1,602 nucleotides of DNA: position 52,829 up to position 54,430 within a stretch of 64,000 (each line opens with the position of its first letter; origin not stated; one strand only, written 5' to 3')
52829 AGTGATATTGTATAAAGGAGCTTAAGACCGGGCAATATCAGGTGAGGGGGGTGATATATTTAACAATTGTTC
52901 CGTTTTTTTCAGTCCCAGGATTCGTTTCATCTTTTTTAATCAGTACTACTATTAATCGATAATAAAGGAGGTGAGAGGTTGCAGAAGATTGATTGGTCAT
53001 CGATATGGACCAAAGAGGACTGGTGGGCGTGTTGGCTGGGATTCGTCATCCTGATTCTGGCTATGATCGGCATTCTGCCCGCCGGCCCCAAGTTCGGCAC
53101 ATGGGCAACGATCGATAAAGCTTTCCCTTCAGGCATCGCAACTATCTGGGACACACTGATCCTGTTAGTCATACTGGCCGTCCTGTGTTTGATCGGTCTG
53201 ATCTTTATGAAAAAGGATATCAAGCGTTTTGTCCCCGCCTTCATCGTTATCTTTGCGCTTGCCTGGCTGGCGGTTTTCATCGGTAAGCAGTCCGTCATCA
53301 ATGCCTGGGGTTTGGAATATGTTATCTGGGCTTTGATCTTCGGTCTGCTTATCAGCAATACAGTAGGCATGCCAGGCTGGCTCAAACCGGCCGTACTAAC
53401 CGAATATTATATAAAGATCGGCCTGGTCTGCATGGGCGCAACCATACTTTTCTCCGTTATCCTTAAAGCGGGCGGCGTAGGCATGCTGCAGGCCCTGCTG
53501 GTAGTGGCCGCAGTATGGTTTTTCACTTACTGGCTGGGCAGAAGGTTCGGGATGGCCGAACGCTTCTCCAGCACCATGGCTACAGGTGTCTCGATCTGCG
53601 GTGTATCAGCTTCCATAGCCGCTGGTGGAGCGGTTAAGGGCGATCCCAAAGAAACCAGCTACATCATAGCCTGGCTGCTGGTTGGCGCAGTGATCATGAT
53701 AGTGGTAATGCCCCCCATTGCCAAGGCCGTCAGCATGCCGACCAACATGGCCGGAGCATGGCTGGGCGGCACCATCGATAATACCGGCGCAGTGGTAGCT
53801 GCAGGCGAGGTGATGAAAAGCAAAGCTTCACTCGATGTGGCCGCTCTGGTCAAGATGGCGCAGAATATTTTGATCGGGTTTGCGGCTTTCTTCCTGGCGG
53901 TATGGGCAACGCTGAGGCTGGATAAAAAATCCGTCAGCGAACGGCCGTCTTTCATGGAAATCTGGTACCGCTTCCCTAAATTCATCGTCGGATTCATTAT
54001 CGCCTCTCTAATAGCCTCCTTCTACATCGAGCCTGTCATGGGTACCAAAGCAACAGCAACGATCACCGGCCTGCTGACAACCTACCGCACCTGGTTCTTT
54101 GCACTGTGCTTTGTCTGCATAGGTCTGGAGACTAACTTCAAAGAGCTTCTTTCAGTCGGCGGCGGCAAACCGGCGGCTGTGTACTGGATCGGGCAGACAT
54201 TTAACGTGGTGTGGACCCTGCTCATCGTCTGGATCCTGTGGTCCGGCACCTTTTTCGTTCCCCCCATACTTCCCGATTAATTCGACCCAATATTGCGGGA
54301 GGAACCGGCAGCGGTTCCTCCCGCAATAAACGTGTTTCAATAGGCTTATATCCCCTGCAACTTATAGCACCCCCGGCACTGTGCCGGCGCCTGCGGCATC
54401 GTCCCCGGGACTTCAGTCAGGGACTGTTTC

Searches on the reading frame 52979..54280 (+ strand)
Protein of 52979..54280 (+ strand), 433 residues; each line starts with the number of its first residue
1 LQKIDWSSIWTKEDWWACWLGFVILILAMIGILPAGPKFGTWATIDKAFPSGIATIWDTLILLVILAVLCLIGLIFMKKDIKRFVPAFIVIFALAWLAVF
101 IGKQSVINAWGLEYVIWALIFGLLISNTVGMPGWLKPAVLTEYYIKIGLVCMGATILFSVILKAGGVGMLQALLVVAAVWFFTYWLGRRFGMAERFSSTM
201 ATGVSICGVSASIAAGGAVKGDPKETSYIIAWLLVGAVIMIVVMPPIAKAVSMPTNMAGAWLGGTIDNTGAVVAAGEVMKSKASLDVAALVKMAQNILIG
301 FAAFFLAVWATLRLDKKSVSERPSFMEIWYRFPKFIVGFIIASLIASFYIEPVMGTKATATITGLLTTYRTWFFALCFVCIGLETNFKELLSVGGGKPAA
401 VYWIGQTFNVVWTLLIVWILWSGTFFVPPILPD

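Call 5: search_protein_families(library=ncbifam, proteins=[window:52979-54280:+])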
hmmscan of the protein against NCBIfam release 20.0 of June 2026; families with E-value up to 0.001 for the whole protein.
window:52979-54280:+ (433 aa): 1 family
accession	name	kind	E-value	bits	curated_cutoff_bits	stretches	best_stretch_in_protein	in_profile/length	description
TIGR00698.1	TIGR00698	subfamily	4.7e-20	72.1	232.6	1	84-416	3-327/335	YeiH family putative sulfate export transporter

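Call 6: search_protein_families(library=pfam, proteins=[window:52979-54280:+])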
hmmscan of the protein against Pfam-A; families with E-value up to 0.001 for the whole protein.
window:52979-54280:+ (433 aa): 1 family
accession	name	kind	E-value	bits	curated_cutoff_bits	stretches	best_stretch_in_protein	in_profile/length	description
PF03601.19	Cons_hypoth698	-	5.3e-50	170.5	24.5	1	87-394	2-297/304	Conserved hypothetical protein 698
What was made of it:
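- Checked: A YeiH/PF03601 protein is at 52979-54280 (calls 5, 6).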
